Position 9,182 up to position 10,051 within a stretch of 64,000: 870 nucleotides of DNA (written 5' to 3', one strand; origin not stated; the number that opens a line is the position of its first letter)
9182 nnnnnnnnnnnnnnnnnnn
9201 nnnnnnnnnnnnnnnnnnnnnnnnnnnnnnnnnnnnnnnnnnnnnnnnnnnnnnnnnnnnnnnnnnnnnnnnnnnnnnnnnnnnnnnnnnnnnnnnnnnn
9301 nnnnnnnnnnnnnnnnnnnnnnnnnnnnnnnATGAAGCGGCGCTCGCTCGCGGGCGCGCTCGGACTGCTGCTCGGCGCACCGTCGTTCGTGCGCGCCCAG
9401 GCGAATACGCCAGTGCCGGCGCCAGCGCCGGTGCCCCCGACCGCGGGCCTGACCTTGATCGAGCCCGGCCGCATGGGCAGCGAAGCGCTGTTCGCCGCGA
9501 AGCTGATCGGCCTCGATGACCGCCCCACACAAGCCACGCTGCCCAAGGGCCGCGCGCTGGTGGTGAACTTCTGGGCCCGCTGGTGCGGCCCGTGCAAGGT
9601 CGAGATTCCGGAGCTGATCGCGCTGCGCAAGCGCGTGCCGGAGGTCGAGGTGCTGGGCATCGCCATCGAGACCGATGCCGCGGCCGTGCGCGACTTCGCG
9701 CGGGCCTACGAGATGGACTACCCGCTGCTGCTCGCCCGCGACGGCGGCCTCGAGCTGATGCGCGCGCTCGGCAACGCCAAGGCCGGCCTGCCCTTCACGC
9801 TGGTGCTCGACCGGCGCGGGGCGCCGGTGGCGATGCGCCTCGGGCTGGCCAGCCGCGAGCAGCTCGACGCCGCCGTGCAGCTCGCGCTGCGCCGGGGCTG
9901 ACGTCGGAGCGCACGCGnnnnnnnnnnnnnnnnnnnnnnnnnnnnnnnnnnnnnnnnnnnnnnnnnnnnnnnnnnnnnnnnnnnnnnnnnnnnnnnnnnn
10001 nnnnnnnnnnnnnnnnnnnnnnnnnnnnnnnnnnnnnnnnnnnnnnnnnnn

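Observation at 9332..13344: nos operon extended by TlpA-like thioredoxin, a second NosD, SCO1 and an FccB-like sulfide-dehydrogenase flavoprotein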

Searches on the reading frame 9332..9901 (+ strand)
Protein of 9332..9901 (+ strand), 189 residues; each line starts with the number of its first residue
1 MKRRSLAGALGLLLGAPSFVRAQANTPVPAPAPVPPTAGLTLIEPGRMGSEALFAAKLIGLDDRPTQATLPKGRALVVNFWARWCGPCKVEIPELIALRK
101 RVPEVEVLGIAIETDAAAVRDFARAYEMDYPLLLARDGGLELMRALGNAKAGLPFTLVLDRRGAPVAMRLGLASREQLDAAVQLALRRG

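Call 8: search_protein_families(library=pfam, proteins=[window:9332-9901:+], max_evalue=0.01)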
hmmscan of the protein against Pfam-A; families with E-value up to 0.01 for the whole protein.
window:9332-9901:+ (189 aa): 4 families
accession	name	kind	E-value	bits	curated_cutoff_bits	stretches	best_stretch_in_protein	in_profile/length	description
PF08534.16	Redoxin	-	3.8e-13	49.9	26.6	1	61-163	16-126/148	Redoxin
PF00578.27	AhpC-TSA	-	1.6e-12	47.9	26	1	69-163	22-119/124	AhpC/TSA family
PF00085.26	Thioredoxin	-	1.6e-07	31.7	23.5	1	73-131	18-74/103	Thioredoxin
PF13905.12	Thioredoxin_8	-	2.2e-05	25.1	27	1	74-163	2-92/94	Thioredoxin-like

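Call 10: search_protein_families(library=ncbifam, proteins=[window:9332-9901:+], max_evalue=0.001)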
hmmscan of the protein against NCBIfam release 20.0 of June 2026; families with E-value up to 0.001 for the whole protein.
window:9332-9901:+ (189 aa): 11 families
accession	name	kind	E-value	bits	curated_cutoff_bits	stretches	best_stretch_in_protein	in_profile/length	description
NF002854.0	PRK03147.1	subfamily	1.5e-13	51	170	1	57-180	46-167/176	thiol-disulfide oxidoreductase ResA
NF047696.1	ThlDiSintTplARhiz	equivalog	7.3e-12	45.5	230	1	68-180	92-208/219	thiol:disulfide interchange protein TlpA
TIGR01068.1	thioredoxin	equivalog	1.9e-10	40.8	96.8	1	72-139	12-78/101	thioredoxin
NF041202.1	StoA_CxxC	exception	4e-10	39.8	210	1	71-178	50-157/163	endospore biogenesis thiol-disulfide oxidoreductase StoA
TIGR00385.1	dsbE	subfamily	4.2e-08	33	123.15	1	67-176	57-161/173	DsbE family thiol:disulfide interchange protein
NF041054.1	WAxxUGC_long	equivalog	1.8e-06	27.5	300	1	57-137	88-170/354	ResA-like WAxxUGC motif-containing protein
NF006898.0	PRK09381.1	equivalog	7.3e-06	26.3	138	1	58-95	5-43/109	thioredoxin TrxA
NF008229.0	PRK10996.1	equivalog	1.6e-05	24.7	125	1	50-107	29-87/141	thioredoxin TrxC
NF010625.0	PRK14018.1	equivalog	0.00021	19.9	522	1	58-180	41-167/521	bifunctional peptide-methionine (S)-S-oxide reductase MsrA/peptide-methionine (R)-S-oxide reductase MsrB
TIGR01126.1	pdi_dom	equivalog_domain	0.0003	21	107.2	1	72-133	13-75/105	protein disulfide-isomerase domain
NF011941.0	PRK15412.1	equivalog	0.0004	19.9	359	1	69-163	64-153/185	thiol:disulfide interchange protein DsbE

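Call 80: search_solved_structures(query=window:9332-9898:+, max_evalue=0.00001)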
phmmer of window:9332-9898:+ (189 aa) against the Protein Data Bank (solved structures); distinct sequences matched with E-value up to 0.00001: 82 (the best 60 are shown).
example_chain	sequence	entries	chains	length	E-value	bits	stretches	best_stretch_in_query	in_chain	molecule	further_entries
3or5_A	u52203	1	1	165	3.3e-14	56.5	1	59-186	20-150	Thiol:disulfide interchange protein, thioredoxin family protein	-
4nmu_A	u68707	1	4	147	1.6e-12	51.1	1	61-181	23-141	Thiol-disulfide oxidoreductase ResA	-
3raz_A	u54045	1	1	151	7.8e-12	48.8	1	53-185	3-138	Thioredoxin-related protein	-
3kcm_A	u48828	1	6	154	3.5e-11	46.7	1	71-171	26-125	Thioredoxin family protein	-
3ia1_A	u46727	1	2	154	4.4e-10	43.1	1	66-184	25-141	Thio-disulfide isomerase/thioredoxin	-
1st9_A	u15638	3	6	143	1.1e-09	41.8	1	71-172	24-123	Thiol-disulfide oxidoreductase resA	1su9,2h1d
2vim_A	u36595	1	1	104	1.2e-09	41.7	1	71-123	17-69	THIOREDOXIN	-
2f9s_A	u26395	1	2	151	1.3e-09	41.6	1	71-172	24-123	Thiol-disulfide oxidoreductase resA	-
1jfu_A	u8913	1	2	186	2e-09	41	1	60-180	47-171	THIOL:DISULFIDE INTERCHANGE PROTEIN TLPA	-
2h1b_A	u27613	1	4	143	2.8e-09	40.5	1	71-172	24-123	Thiol-disulfide oxidoreductase resA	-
3erw_A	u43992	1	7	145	6.2e-09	39.3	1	69-178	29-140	Sporulation thiol-disulfide oxidoreductase A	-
8eky_M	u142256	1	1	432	1.5e-08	38.1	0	59-145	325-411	Thioredoxin domain-containing protein 5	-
3c71_A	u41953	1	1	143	2e-08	37.7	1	71-172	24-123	Thiol-disulfide oxidoreductase resA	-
2h1a_A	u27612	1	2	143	2e-08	37.7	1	71-172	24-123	Thiol-disulfide oxidoreductase resA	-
2h19_A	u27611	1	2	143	2e-08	37.7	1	71-172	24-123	Thiol-disulfide oxidoreductase resA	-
4txo_C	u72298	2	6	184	5e-08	36.4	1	61-180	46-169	Thiol:disulfide interchange protein TlpA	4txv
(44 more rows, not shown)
